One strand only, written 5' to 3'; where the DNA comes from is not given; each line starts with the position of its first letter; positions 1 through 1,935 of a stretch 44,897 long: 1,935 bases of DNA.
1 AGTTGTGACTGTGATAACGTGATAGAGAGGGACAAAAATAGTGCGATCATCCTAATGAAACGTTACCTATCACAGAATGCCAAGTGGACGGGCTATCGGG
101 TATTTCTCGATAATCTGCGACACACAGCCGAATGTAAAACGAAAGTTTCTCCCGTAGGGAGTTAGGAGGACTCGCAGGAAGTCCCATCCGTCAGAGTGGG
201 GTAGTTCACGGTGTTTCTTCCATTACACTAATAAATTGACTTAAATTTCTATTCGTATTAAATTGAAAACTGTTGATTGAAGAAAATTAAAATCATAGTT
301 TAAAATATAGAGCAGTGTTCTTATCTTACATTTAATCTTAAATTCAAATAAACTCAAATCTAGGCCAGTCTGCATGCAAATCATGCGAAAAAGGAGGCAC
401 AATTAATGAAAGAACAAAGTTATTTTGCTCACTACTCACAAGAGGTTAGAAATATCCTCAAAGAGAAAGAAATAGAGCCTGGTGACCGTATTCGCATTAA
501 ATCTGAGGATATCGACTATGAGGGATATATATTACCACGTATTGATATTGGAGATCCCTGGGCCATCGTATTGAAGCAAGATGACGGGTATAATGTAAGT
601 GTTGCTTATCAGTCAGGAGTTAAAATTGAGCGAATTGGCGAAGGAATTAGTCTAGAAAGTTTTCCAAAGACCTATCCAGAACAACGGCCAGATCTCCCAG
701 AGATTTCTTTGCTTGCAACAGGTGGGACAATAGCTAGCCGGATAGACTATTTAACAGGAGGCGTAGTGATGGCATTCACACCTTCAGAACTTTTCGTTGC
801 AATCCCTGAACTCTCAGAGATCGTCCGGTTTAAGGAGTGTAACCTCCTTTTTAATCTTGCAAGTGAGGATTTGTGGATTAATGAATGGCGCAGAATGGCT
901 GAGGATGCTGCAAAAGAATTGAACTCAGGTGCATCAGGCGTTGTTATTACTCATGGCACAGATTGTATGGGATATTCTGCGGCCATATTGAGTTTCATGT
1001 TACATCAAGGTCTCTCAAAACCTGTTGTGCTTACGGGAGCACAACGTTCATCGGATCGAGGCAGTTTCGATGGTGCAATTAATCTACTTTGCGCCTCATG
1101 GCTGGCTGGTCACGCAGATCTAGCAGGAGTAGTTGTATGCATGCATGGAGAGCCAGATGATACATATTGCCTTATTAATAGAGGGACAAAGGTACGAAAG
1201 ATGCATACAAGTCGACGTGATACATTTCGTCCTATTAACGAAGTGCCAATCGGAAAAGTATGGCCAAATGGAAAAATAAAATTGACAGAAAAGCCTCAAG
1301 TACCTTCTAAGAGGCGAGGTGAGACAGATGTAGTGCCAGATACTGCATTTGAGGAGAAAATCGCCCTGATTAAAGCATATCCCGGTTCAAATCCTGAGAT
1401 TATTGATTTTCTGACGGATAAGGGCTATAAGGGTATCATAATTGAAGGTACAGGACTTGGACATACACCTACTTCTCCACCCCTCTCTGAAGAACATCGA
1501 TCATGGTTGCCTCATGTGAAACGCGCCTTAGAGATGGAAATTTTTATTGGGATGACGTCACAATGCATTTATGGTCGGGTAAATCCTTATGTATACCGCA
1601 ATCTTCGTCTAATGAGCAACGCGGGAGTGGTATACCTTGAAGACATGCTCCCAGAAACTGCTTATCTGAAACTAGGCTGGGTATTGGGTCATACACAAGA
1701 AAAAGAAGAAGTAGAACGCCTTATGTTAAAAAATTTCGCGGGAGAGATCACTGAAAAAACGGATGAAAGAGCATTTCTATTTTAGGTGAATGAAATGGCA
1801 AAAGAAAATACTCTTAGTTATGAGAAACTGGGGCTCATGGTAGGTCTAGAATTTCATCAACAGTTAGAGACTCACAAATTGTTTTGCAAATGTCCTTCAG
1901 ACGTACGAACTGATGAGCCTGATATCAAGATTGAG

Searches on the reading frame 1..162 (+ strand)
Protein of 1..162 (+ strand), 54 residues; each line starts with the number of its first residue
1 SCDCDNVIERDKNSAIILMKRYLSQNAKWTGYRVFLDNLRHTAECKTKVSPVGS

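Call 22: find_homologous_proteins(query=window:1-162:+, max_evalue=0.001)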
Query seq(54 aa) (54 aa): 3 proteins with E <= 0.001 among 3 candidates.
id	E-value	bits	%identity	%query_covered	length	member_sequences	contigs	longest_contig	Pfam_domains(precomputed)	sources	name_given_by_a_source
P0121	2.5e-19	85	75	96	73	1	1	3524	-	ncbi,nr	ncbi:MAG: hypothetical protein KAI34_03750, partial [Candidatus Lokiarchaeota archaeon]|nr:hypotheti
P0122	1.0e-18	83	80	91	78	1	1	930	-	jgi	jgi:hypothetical protein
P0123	1.7e-16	76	71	96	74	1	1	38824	-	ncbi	ncbi:MAG: hypothetical protein ACFE7E_02855 [Candidatus Hodarchaeota archaeon]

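Call 24: find_encoding_contigs(protein=P0123, flank=4000, max_places=3)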
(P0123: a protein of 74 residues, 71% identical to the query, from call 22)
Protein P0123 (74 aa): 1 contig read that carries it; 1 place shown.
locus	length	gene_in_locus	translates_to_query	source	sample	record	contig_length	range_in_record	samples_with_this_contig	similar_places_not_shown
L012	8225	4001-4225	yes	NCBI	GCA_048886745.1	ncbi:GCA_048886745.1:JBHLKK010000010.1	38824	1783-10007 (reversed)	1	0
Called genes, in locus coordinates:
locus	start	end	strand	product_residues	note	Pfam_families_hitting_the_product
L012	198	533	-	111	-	PF21758:LpdD_chaperone (weak)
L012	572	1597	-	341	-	PF05762:VWA_CoxE (weak), PF13519:VWA_2 (weak)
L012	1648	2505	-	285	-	PF05496:RuvB_N (faint), PF00158:Sigma54_activat (faint), PF01078:Mg_chelatase (faint), PF13191:AAA_16 (faint), PF00004:AAA, PF07726:AAA_3, PF07728:AAA_5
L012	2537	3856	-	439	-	PF01409:tRNA-synt_2d (weak), PF13393:tRNA-synt_His, PF00587:tRNA-synt_2b, PF03129:HGTP_anticodon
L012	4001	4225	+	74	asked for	-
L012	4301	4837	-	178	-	PF02778:tRNA_int_endo_N, PF01974:tRNA_int_endo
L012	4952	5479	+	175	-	PF01750:HycI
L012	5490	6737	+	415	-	PF01008:IF-2B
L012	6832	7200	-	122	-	-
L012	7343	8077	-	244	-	PF00156:Pribosyltran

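Call 25: find_encoding_contigs(protein=P0121, flank=4000, max_places=3)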
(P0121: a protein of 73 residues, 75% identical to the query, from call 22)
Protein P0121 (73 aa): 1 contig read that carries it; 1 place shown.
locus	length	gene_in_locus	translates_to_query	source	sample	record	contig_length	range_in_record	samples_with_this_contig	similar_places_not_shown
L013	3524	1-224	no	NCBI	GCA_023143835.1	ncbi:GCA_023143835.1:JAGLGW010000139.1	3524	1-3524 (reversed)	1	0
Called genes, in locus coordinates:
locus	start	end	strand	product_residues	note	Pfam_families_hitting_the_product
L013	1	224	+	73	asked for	?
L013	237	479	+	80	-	PF14470:bPH_3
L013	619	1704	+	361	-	-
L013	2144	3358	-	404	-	PF00270:DEAD, PF04851:ResIII, PF00271:Helicase_C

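Call 37: search_protein_representatives(alignment_id=A2)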
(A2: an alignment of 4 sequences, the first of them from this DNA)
Query: 4 sequences, 74 profile positions. Proteins with E-value up to 0.001 (for the whole library): 103; up to 1e-10: 47; up to 1e-30: 2. The best 103 are listed.
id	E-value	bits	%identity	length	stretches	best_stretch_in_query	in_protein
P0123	1.3e-43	162.8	-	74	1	1-74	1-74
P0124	5.2e-33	128.9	-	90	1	8-74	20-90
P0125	2.1e-21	91.7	-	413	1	1-49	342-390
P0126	3.0e-21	91.2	-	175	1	1-50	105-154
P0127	7.2e-21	90.0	-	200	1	1-50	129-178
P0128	1.5e-20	89.0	-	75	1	1-61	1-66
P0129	3.2e-20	87.9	-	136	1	1-51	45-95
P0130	7.7e-20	86.7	-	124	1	1-51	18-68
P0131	1.2e-19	86.1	-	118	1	1-55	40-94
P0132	1.6e-19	85.6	-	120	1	1-48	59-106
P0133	1.8e-19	85.5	-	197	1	1-62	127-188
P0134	5.8e-19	83.9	-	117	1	1-51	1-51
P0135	2.8e-18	81.7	-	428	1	1-51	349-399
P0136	6.2e-18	80.6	-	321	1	1-49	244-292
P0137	1.4e-17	79.5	-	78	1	4-50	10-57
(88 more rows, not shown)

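Call 40: find_related_loci(query=A3, collection=metagenome_contigs, flank=3000)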
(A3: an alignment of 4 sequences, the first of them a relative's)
Query A3 (413 aa) in metagenome_contigs; peptide patterns used: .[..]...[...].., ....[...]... (x = any residue, [..] = any of these).
600 stretches matched a pattern (row limit reached: there are more); 307 encode a relative of the query (tblastn E <= 1e-3); the best 80 are kept; 80 distinct loci.
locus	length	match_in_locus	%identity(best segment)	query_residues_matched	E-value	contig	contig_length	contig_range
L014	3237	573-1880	48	3-410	1e-132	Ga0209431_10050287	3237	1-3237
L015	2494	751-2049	48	6-410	6e-133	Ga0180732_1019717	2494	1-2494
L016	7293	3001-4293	50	8-410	5e-125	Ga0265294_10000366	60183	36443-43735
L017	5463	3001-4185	49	5-393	8e-125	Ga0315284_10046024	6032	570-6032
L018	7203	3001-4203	50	5-402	7e-124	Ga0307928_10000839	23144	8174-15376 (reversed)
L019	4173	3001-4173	50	5-389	5e-124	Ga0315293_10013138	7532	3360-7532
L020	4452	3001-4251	47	6-410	2e-123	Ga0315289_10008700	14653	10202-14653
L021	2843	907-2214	47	3-410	1e-126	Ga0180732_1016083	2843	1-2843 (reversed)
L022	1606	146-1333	48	6-389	5e-131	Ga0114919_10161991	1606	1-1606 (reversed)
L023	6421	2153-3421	48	4-409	8e-121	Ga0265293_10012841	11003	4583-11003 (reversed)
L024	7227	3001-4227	48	5-393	9e-120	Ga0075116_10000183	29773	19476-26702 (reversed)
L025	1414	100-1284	49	5-393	9e-130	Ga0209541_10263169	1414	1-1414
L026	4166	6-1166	49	23-405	9e-118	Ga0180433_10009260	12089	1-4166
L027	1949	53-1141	52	49-409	1e-125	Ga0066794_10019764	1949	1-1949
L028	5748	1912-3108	47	1-393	2e-117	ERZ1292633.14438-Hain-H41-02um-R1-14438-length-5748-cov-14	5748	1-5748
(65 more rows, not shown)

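Call 54: search_protein_families(library=pfam, proteins=[L016:2583-3032:+, L022:146-1333:+, L016:2974-4248:+, P0125, L020:2586-2939:+], max_evalue=0.001)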
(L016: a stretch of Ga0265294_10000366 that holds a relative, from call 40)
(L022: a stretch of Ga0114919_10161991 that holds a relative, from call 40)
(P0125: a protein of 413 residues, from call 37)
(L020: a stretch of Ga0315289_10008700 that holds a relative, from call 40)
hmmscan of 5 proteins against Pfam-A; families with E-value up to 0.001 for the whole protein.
L016:2583-3032:+ (149 aa): 1 family
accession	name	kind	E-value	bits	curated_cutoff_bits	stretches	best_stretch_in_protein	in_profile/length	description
PF01797.21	Y1_Tnp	-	1.7e-41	141.6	23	1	14-135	1-121/121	Transposase IS200 like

L022:146-1333:+ (396 aa): 3 families
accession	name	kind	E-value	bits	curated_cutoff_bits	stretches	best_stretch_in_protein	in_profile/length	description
PF07282.18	Cas12f1-like_TNB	-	1.6e-16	60.7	26.3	1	310-374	1-60/60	Cas12f1-like, TNB domain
PF01385.25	OrfB_IS605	-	6.3e-16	59.1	30.5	1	170-288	2-118/120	Probable transposase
PF12323.14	HTH_OrfB_IS605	-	4.6e-10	39.3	21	1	3-44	4-45/47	Helix-turn-helix domain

L016:2974-4248:+ (424 aa): 4 families
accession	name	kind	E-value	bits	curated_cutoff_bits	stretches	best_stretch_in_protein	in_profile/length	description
PF07282.18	Cas12f1-like_TNB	-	5e-21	75.1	26.3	1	323-385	3-60/60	Cas12f1-like, TNB domain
PF01385.25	OrfB_IS605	-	2e-11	44.6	30.5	1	180-300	2-119/120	Probable transposase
PF12323.14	HTH_OrfB_IS605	-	2.7e-10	40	21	1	8-52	1-46/47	Helix-turn-helix domain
PF14529.12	Exo_endo_phos_2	-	0.00032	21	27.4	0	253-311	4-58/117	Endonuclease-reverse transcriptase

P0125 (413 aa): 2 families
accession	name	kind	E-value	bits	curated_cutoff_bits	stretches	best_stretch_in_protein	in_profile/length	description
PF07282.18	Cas12f1-like_TNB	-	1.6e-17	63.8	26.3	1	305-367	3-60/60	Cas12f1-like, TNB domain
PF01385.25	OrfB_IS605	-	0.00042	21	30.5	1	175-272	10-107/120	Probable transposase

L020:2586-2939:+ (117 aa): 1 family
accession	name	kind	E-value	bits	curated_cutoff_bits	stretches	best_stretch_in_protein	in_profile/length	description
PF01797.21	Y1_Tnp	-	1.2e-32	113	23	1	15-113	1-99/121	Transposase IS200 like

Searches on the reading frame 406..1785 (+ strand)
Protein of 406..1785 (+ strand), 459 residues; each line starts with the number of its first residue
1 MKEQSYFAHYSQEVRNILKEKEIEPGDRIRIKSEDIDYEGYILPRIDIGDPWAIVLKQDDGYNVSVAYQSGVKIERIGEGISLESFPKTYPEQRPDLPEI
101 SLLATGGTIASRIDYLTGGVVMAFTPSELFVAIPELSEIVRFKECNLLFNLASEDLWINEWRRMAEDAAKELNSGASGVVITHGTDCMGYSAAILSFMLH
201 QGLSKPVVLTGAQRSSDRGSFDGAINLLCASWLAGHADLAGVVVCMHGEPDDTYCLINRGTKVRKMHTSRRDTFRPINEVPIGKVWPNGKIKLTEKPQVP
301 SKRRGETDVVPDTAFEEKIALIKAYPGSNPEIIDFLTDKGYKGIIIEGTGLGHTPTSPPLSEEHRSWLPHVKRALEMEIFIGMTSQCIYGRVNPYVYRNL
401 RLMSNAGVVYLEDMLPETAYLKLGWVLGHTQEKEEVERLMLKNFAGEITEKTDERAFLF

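Call 5: search_protein_families(library=pfam, proteins=[window:406-1785:+])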
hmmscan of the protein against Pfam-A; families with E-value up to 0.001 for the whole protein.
window:406-1785:+ (459 aa): 3 families
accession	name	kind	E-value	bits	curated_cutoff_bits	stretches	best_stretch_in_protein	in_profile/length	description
PF00710.25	Asparaginase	-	8.7e-53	179.1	22.5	1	100-297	2-191/193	Asparaginase, N-terminal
PF17763.6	Asparaginase_C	-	2.4e-27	95.6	34.6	1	318-440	1-114/114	Glutaminase/Asparaginase C-terminal domain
PF18195.6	GatD_N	-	4.6e-13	48.8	25.7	1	23-75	1-52/54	GatD N-terminal domain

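Call 58: find_encoding_contigs(protein=window:406-1785:+, flank=6000, max_places=4)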
Protein window:406-1785:+ (459 aa): 2 contigs read that carry it; 2 places shown.
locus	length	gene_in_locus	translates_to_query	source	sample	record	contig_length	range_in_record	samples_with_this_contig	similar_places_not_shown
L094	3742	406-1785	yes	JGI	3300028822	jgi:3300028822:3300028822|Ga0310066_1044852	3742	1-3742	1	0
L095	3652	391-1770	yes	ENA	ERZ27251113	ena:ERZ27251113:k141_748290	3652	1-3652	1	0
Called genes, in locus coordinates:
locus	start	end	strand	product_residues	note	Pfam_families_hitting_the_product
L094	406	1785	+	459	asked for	PF18195:GatD_N, PF00710:Asparaginase, PF17763:Asparaginase_C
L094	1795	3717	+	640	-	PF02934:GatB_N, PF02938:GAD, PF02637:GatB_Yqey, PF09424:YqeY (weak)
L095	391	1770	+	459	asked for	PF18195:GatD_N, PF00710:Asparaginase, PF17763:Asparaginase_C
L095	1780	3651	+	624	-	?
